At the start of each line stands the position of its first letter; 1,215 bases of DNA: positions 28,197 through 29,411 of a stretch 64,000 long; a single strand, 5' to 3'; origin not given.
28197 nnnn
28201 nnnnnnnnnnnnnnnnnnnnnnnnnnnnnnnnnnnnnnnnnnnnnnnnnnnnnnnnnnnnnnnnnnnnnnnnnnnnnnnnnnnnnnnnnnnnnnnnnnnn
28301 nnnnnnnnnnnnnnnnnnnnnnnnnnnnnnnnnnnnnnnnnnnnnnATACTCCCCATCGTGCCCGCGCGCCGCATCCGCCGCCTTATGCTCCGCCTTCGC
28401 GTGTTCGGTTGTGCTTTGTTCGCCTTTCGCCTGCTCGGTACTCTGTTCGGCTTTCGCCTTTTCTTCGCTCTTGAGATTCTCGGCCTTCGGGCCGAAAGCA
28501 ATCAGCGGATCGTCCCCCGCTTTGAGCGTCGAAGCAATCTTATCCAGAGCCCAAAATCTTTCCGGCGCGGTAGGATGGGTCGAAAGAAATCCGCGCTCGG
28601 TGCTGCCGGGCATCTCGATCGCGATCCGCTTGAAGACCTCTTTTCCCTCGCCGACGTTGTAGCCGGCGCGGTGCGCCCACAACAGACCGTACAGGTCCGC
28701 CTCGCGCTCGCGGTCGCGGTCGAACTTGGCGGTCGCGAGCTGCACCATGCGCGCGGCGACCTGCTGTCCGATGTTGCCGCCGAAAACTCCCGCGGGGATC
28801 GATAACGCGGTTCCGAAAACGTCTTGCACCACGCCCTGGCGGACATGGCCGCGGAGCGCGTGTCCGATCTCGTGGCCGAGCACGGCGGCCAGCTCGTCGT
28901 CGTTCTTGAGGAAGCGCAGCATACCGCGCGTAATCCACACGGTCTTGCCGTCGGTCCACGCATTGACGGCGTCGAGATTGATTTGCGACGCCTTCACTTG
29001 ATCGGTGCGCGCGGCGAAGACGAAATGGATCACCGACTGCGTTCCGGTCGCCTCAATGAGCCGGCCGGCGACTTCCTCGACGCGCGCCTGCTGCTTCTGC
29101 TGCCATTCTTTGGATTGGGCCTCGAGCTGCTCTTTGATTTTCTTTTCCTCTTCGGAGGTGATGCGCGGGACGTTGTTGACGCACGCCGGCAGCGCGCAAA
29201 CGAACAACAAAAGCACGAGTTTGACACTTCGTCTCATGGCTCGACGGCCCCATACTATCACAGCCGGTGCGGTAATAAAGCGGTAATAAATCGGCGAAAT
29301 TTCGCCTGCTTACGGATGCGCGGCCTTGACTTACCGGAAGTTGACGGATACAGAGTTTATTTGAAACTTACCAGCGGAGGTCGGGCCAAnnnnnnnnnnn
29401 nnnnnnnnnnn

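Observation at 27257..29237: Prokaryotic ionotropic-glutamate-receptor-like channel translationally coupled to an M48 lipoprotein peptidase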

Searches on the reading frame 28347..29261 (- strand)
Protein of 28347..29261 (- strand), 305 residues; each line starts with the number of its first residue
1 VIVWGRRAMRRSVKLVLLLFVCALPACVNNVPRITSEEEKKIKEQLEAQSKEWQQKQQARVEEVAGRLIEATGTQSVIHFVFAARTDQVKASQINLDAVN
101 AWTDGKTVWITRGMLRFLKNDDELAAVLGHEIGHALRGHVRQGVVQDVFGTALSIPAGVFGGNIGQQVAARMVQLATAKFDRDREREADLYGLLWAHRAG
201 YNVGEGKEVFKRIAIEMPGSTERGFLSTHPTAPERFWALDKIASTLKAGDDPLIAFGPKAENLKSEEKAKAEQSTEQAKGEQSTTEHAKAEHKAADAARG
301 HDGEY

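Call 3: search_protein_families(library=pfam, proteins=[window:28347-29261:-], max_evalue=0.1)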
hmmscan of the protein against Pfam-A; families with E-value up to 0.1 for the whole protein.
window:28347-29261:- (305 aa): 3 families
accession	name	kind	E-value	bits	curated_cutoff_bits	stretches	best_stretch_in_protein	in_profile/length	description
PF01435.24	Peptidase_M48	-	3.1e-24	86.3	20.3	1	57-242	3-185/186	Peptidase family M48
PF00413.30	Peptidase_M10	-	0.019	15.3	24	1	88-136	82-120/159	Matrixin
PF21529.2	GLV1-2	-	0.025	15.9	28.1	0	14-65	4-54/69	Gloven 1/2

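Call 4: search_protein_families(library=ncbifam, proteins=[window:28347-29261:-], max_evalue=0.1)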
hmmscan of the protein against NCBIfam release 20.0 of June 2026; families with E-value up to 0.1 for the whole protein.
window:28347-29261:- (305 aa): 13 families
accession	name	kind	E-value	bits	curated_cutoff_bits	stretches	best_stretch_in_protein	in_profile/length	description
NF052399.1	M48_lipo_LoiP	exception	6.9e-13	48.6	365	1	96-236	94-237/247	metalloprotease LoiP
NF052400.1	M48_BAM_BepA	equivalog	3.9e-10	39.1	570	1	94-235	96-249/483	beta-barrel assembly-enhancing protease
NF002322.0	PRK01265.1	equivalog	2.5e-05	23.9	275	1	100-135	117-151/325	zinc metalloprotease HtpX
NF002826.0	PRK03001.1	equivalog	0.00023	20.4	369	1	106-158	108-159/285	zinc metalloprotease HtpX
NF002775.0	PRK02870.1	equivalog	0.0011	18.3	285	1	105-148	155-197/338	zinc metalloprotease HtpX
NF002669.0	PRK02391.1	equivalog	0.0015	17.7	341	1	107-135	118-145/298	zinc metalloprotease HtpX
NF002839.0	PRK03072.1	equivalog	0.0019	17.3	412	1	107-145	113-150/291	zinc metalloprotease HtpX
NF002363.0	PRK01345.1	equivalog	0.0027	16.8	422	0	106-135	107-135/318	zinc metalloprotease HtpX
NF038305.1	HpsJ_fam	subfamily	0.0035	17.3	60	1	18-61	89-132/234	HpsJ family protein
NF003965.0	PRK05457.1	equivalog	0.0048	16.3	245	1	92-149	103-160/285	protease HtpX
NF050013.1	HpsJ_like_A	equivalog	0.007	16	140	1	16-58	83-125/217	HpsJ-like protein, cyanoexosortase A-associated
NF003425.0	PRK04897.1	equivalog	0.0092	15.2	355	1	104-145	113-158/298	zinc metalloprotease HtpX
NF004847.0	PRK06198.1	subfamily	0.031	13.5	240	1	34-97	191-252/269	oxidoreductase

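Call 23: find_homologous_proteins(query=window:28347-29237:-, max_evalue=0.00001)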
Query window:28347-29237:- (297 aa): 454 proteins with E <= 0.00001 among 6475 candidates; the best 120 are listed.
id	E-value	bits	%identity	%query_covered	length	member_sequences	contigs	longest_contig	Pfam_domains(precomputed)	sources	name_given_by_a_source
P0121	1.7e-175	600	92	100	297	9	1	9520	PF01435.25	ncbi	ncbi:MAG TPA: M48 family metalloprotease [Candidatus Binatia bacterium]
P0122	1.0e-147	509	89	86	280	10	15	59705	PF01435.25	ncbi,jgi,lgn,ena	ncbi:MAG TPA: M48 family metalloprotease [Candidatus Binatia bacterium]|jgi:predicted Zn-dependent p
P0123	2.3e-147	508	80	96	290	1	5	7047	PF01435.25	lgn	-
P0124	1.3e-145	502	84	84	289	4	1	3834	PF01435.25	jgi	-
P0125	1.6e-144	499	75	100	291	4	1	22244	PF01435.25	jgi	jgi:predicted Zn-dependent protease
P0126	4.8e-143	494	86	86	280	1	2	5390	PF01435.25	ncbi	-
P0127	9.1e-143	493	78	96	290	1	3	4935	PF01435.25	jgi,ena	jgi:predicted Zn-dependent protease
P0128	3.6e-142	491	75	100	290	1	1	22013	PF01435.25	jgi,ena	jgi:predicted Zn-dependent protease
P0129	3.7e-141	488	75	98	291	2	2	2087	PF01435.25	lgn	-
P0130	7.4e-141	487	75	98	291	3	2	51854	PF01435.25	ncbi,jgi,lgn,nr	ncbi:MAG TPA: M48 family metalloprotease [Verrucomicrobiae bacterium]|nr:M48 family metalloprotease 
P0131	7.2e-140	483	82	85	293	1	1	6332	PF01435.25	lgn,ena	-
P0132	1.0e-137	476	83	88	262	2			PF01435.25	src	-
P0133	3.3e-137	475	80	85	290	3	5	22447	PF01435.25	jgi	jgi:predicted Zn-dependent protease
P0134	1.7e-132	459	77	86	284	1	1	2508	PF01435.25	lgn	-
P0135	4.4e-131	455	76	88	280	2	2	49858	PF01435.25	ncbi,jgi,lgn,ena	ncbi:MAG TPA: M48 family metalloprotease [Candidatus Binatia bacterium]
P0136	3.8e-130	452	78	85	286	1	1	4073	PF01435.25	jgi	jgi:predicted Zn-dependent protease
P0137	6.6e-129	448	78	82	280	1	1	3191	PF01435.25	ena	-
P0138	3.1e-128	445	72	88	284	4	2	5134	PF01435.25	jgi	jgi:predicted Zn-dependent protease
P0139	3.1e-127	442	75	84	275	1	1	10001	PF01435.25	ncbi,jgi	jgi:predicted Zn-dependent protease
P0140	8.0e-127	441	75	84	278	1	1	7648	PF01435.25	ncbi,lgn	-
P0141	8.3e-127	441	75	84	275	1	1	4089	PF01435.25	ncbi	-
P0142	2.3e-126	439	75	84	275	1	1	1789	PF01435.25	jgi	jgi:predicted Zn-dependent protease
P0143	2.5e-125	436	74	88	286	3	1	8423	PF01435.25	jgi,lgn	jgi:predicted Zn-dependent protease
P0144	8.0e-124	431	70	89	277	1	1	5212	PF01435.25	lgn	-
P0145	1.7e-115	403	67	89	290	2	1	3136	PF01435.25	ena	-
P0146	5.2e-115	402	64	93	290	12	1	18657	PF01435.25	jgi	jgi:predicted Zn-dependent protease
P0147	1.7e-114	400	69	88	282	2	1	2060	PF01435.25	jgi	jgi:predicted Zn-dependent protease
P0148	1.4e-113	397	66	94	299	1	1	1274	PF01435.25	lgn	-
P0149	1.4e-112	394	70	84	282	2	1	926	PF01435.25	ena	-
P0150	3.3e-112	393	72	80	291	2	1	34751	PF01435.25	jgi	jgi:predicted Zn-dependent protease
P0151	4.5e-111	389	64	92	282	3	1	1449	PF01435.25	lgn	-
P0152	5.6e-111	389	66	87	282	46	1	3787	PF01435.25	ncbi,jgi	-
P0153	5.4e-110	385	65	89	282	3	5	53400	PF01435.25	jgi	jgi:predicted Zn-dependent protease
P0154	2.8e-108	380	68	79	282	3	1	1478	PF01435.25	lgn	-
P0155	3.9e-106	373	65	84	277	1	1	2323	PF01435.25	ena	-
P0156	8.2e-100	352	62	83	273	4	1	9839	PF01435.25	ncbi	-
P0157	6.0e-99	349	62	84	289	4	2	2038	PF01435.25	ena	-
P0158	8.8e-96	339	56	92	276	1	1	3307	PF01435.25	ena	-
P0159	1.0e-93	332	60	81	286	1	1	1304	PF01435.25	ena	-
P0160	9.3e-93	329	56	90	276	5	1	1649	PF01435.25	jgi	jgi:predicted Zn-dependent protease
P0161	1.1e-92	329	62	77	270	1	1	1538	PF01435.25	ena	-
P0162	7.9e-92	326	61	81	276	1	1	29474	PF01435.25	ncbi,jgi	jgi:predicted Zn-dependent protease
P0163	9.6e-92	326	56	90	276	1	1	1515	PF01435.25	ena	-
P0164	5.3e-91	323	58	89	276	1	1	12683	PF01435.25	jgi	jgi:predicted Zn-dependent protease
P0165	6.3e-87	310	54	89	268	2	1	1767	PF01435.25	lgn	-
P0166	7.6e-87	310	78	59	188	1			PF01435.25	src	-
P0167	1.6e-77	279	51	83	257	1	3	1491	PF01435.25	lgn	-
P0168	6.0e-77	277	51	86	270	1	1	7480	PF01435.25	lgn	-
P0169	9.2e-75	270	52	81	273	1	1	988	PF01435.25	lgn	-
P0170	2.5e-74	268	52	80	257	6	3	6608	PF01435.25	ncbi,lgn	-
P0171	7.0e-74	267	51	79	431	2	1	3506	PF01435.25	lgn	-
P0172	9.9e-74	267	50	84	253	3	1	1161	PF01435.25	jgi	jgi:predicted Zn-dependent protease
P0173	2.6e-73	265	50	83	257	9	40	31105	PF01435.25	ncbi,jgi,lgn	ncbi:MAG TPA: M48 family metalloprotease [Candidatus Binatia bacterium]|jgi:predicted Zn-dependent p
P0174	5.0e-73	264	50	82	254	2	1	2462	PF01435.25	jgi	jgi:predicted Zn-dependent protease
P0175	6.0e-73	264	50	82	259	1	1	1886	PF01435.25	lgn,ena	-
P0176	7.5e-73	264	49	82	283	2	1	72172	PF01435.25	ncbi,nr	ncbi:MAG TPA: M48 family metalloprotease [candidate division Zixibacteria bacterium]|nr:M48 family m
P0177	1.7e-72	262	49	83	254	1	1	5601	PF01435.25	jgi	jgi:predicted Zn-dependent protease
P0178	2.2e-72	262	49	83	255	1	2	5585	PF01435.25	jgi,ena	-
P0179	4.0e-72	261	50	79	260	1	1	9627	PF01435.25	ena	-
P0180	6.0e-72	261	49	83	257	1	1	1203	PF01435.25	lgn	-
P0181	6.0e-72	261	50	85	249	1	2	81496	PF01435.25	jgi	jgi:beta-barrel assembly-enhancing protease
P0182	1.5e-71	259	50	84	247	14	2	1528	PF01435.25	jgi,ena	-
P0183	3.9e-71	258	48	83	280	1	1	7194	PF01435.25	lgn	-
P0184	4.3e-71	258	50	80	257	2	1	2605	PF01435.25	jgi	jgi:predicted Zn-dependent protease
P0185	4.7e-71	258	50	81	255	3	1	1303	PF01435.25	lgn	-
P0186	6.9e-71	257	49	81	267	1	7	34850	PF01435.25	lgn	-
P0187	8.6e-71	257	51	82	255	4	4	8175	PF01435.25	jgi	jgi:predicted Zn-dependent protease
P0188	2.0e-70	256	48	83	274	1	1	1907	PF01435.25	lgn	-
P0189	7.8e-70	254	47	81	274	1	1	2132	PF01435.25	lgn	-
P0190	8.0e-70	254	48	85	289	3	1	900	PF01435.25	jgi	jgi:predicted Zn-dependent protease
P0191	8.2e-70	254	66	58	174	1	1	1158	PF01435.25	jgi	jgi:predicted Zn-dependent protease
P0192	1.2e-69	253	48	77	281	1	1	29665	PF01435.25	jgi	jgi:predicted Zn-dependent protease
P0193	1.4e-69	253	47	84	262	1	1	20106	PF01435.25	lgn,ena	-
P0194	1.5e-69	253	50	77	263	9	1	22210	PF01435.25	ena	-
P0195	1.8e-69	253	49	86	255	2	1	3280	PF01435.25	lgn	-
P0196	3.0e-69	252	49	81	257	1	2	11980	PF01435.25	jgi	jgi:predicted Zn-dependent protease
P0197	4.0e-69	251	49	82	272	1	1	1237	PF01435.25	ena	-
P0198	4.3e-69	251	49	79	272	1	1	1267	PF01435.25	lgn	-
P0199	1.7e-68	249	50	78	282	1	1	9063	PF01435.25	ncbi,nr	ncbi:MAG TPA: M48 family metalloprotease [Candidatus Binatia bacterium]|nr:M48 family metalloproteas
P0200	1.8e-68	249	47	84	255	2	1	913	PF01435.25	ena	-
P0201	3.3e-68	248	51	81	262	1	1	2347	PF01435.25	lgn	-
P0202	3.4e-68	248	47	86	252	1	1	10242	PF01435.25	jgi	jgi:predicted Zn-dependent protease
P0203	5.6e-68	248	48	82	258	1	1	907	PF01435.25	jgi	jgi:predicted Zn-dependent protease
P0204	7.6e-68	247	47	82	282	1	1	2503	PF01435.25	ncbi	-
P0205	1.1e-67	247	47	84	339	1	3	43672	PF01435.25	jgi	jgi:predicted Zn-dependent protease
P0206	1.1e-67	247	50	82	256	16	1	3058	PF01435.25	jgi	jgi:predicted Zn-dependent protease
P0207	6.8e-67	244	46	87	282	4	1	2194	PF01435.25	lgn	-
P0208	1.3e-66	243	47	82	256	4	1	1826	PF01435.25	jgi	jgi:predicted Zn-dependent protease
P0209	1.8e-66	243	47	85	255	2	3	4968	PF01435.25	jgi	jgi:predicted Zn-dependent protease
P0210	2.9e-66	242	46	84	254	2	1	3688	PF01435.25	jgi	jgi:predicted Zn-dependent protease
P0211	3.5e-66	242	49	76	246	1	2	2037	PF01435.25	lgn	-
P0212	2.5e-65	239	49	78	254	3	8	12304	PF01435.25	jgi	jgi:predicted Zn-dependent protease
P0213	8.9e-65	237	49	83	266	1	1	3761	PF01435.25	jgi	jgi:predicted Zn-dependent protease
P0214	1.6e-64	236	46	89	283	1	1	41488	PF01435.25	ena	-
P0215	1.6e-64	236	43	92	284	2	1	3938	PF01435.25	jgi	jgi:predicted Zn-dependent protease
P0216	6.5e-64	234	45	81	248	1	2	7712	PF01435.25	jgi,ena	jgi:predicted Zn-dependent protease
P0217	6.7e-64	234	74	48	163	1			PF01435.25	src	-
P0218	7.1e-64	234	47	82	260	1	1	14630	PF01435.25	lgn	-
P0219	7.7e-64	234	47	84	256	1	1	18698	PF01435.25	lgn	-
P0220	2.8e-63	232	46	81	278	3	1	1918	PF01435.25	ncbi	-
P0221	7.5e-63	231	50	74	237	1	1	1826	PF01435.25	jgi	jgi:predicted Zn-dependent protease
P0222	7.8e-63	231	45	81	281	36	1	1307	PF01435.25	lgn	-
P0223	4.0e-62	228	47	81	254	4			PF01435.25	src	-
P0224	3.0e-61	226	44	82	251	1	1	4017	PF01435.25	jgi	jgi:predicted Zn-dependent protease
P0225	6.8e-61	224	47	79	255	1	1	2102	PF01435.25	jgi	jgi:predicted Zn-dependent protease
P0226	7.6e-61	224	47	79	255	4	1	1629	PF01435.25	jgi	jgi:predicted Zn-dependent protease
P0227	2.0e-60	223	44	82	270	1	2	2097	PF01435.25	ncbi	-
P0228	2.3e-60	223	47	81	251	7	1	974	PF01435.25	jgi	jgi:predicted Zn-dependent protease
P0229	2.8e-60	222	42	83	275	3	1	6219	PF01435.25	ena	-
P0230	3.0e-60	222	44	82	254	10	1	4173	PF01435.25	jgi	jgi:predicted Zn-dependent protease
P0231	3.8e-60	222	43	83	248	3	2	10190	PF01435.25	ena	-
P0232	6.6e-60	221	52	66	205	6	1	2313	PF01435.25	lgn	-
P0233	7.8e-60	221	45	79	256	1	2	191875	PF01435.25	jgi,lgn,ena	-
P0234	9.1e-60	221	47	79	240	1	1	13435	PF01435.25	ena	-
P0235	3.5e-59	219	46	80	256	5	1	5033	PF01435.25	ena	-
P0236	4.9e-59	218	45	80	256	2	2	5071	PF01435.25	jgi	jgi:predicted Zn-dependent protease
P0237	5.8e-59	218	46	80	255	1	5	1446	PF01435.25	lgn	-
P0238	1.2e-58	217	50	70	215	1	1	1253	PF01435.25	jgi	jgi:predicted Zn-dependent protease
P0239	1.2e-58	217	46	80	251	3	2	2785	PF01435.25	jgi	jgi:predicted Zn-dependent protease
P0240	6.4e-58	215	44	82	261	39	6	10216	PF01435.25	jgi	jgi:predicted Zn-dependent protease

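Call 24: find_encoding_contigs(protein=P0173, flank=4000, max_places=4)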
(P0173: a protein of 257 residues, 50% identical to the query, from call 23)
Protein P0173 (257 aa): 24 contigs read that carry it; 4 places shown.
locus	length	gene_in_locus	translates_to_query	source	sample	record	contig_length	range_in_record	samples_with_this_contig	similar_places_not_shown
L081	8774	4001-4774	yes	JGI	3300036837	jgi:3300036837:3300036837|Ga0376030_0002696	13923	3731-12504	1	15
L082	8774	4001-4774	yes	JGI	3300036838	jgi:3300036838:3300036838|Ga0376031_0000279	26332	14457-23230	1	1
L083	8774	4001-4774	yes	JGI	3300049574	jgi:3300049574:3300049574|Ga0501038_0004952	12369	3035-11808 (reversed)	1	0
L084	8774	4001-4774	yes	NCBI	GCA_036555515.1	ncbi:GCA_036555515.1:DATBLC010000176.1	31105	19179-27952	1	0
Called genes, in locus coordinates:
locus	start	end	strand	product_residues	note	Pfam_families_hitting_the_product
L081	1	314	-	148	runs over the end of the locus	-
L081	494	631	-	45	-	-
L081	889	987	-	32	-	-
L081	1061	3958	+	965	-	PF03699:UPF0182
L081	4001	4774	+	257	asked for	PF01435:Peptidase_M48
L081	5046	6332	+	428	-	PF25919:BSH_CusB (faint), PF25917:BSH_RND, PF25973:BSH_CzcB, PF25944:Beta-barrel_RND (weak), PF25954:Beta-barrel_RND_2, PF25990:Beta-barrel_YknX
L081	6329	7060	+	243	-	PF00005:ABC_tran, PF13304:AAA_21 (faint)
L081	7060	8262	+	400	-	PF12704:MacB_PCD, PF02687:FtsX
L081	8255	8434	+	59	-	-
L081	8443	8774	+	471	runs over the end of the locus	PF02321:OEP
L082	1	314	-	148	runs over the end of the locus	-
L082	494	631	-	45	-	-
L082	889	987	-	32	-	-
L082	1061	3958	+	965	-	PF03699:UPF0182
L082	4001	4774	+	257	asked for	PF01435:Peptidase_M48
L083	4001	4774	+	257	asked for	PF01435:Peptidase_M48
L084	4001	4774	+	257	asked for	PF01435:Peptidase_M48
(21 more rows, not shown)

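Call 25: find_encoding_contigs(protein=P0176, flank=4000, max_places=2)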
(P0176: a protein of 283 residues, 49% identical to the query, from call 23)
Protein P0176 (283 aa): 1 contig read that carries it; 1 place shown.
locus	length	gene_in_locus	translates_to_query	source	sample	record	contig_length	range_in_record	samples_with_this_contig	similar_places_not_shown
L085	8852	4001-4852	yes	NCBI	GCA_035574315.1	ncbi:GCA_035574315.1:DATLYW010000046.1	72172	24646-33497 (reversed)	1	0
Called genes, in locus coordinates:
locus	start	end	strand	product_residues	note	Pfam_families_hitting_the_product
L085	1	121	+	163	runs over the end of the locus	-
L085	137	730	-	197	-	PF04191:PEMT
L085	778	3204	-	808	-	PF13185:GAF_2, PF08448:PAS_4, PF00989:PAS, PF08447:PAS_3, PF08448:PAS_4, PF13188:PAS_8, PF13426:PAS_9, PF00989:PAS, +8 more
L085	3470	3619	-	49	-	-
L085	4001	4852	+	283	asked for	PF01435:Peptidase_M48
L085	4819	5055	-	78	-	-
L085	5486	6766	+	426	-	PF25917:BSH_RND, PF25973:BSH_CzcB, PF25944:Beta-barrel_RND (weak), PF25954:Beta-barrel_RND_2, PF25990:Beta-barrel_YknX (weak)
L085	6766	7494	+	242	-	PF00005:ABC_tran, PF13304:AAA_21 (faint)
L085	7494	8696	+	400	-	PF12704:MacB_PCD, PF02687:FtsX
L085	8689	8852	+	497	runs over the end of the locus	PF02321:OEP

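Call 26: find_encoding_contigs(protein=P0164, flank=4000, max_places=2)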
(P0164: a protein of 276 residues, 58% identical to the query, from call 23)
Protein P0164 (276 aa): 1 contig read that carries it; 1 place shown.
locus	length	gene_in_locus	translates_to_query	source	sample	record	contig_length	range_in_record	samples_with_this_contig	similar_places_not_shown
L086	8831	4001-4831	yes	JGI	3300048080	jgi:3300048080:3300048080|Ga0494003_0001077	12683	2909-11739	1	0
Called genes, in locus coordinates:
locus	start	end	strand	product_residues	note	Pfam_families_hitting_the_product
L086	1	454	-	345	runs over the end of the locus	PF01118:Semialdhyde_dh, PF22698:Semialdhyde_dhC_1, PF02774:Semialdhyde_dhC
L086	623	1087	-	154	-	PF00583:Acetyltransf_1, PF13673:Acetyltransf_10, PF13508:Acetyltransf_7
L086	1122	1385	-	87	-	PF03144:GTP_EFTU_D2 (weak)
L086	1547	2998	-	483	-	PF00171:Aldedh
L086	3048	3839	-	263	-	PF00378:ECH_1, PF16113:ECH_2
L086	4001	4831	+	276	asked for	PF01435:Peptidase_M48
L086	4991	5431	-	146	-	PF00903:Glyoxalase, PF22677:Ble-like_N (faint)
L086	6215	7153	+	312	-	PF01522:Polysacc_deac_1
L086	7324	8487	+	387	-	-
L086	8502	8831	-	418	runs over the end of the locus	-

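Call 51: find_encoding_contigs(protein=P0187, flank=5000, max_places=3)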
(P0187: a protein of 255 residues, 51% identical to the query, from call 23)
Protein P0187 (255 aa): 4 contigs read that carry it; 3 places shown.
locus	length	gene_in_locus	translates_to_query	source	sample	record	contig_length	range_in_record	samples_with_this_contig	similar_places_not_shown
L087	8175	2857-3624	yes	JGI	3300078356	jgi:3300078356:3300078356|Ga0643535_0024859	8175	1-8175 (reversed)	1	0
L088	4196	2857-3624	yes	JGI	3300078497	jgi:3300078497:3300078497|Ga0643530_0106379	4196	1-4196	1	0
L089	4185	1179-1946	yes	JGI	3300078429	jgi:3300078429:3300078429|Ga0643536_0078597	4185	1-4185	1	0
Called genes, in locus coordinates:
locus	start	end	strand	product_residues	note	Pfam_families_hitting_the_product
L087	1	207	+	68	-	?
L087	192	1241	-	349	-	PF00483:NTP_transferase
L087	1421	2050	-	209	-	PF00072:Response_reg, PF08281:Sigma70_r4_2 (weak), PF00196:GerE, PF04545:Sigma70_r4 (faint)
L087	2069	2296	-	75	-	PF01904:DUF72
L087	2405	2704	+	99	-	-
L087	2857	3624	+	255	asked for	PF01435:Peptidase_M48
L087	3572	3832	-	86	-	-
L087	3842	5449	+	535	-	PF00089:Trypsin, PF13365:Trypsin_2, PF00595:PDZ, PF13180:PDZ_2, PF17820:PDZ_6, PF00595:PDZ, PF13180:PDZ_2 (weak), PF17820:PDZ_6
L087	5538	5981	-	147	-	PF10025:DUF2267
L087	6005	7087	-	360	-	PF04055:Radical_SAM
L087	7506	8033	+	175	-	PF00011:HSP20, PF17886:ArsA_HSP20 (weak)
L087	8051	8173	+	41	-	?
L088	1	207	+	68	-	?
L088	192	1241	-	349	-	PF00483:NTP_transferase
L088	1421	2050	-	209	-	PF00072:Response_reg, PF08281:Sigma70_r4_2 (weak), PF00196:GerE, PF04545:Sigma70_r4 (faint)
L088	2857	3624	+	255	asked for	PF01435:Peptidase_M48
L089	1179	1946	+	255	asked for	PF01435:Peptidase_M48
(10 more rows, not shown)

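Call 52: find_encoding_contigs(protein=P0184, flank=3000, max_places=2)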
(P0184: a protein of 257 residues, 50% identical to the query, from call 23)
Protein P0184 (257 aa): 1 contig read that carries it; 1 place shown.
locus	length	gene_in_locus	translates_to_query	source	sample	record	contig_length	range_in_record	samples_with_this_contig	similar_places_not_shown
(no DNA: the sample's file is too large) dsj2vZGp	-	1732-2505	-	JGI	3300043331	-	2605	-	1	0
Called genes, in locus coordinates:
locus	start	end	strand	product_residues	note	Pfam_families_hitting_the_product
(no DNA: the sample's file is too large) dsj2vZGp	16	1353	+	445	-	PF00089:Trypsin, PF13365:Trypsin_2, PF00595:PDZ (weak), PF13180:PDZ_2, PF17820:PDZ_6, PF00595:PDZ, PF13180:PDZ_2, PF17820:PDZ_6, +1 more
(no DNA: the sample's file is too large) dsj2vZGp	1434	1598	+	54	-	-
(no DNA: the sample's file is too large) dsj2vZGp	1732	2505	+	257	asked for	PF01435:Peptidase_M48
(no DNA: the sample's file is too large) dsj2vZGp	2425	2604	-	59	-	?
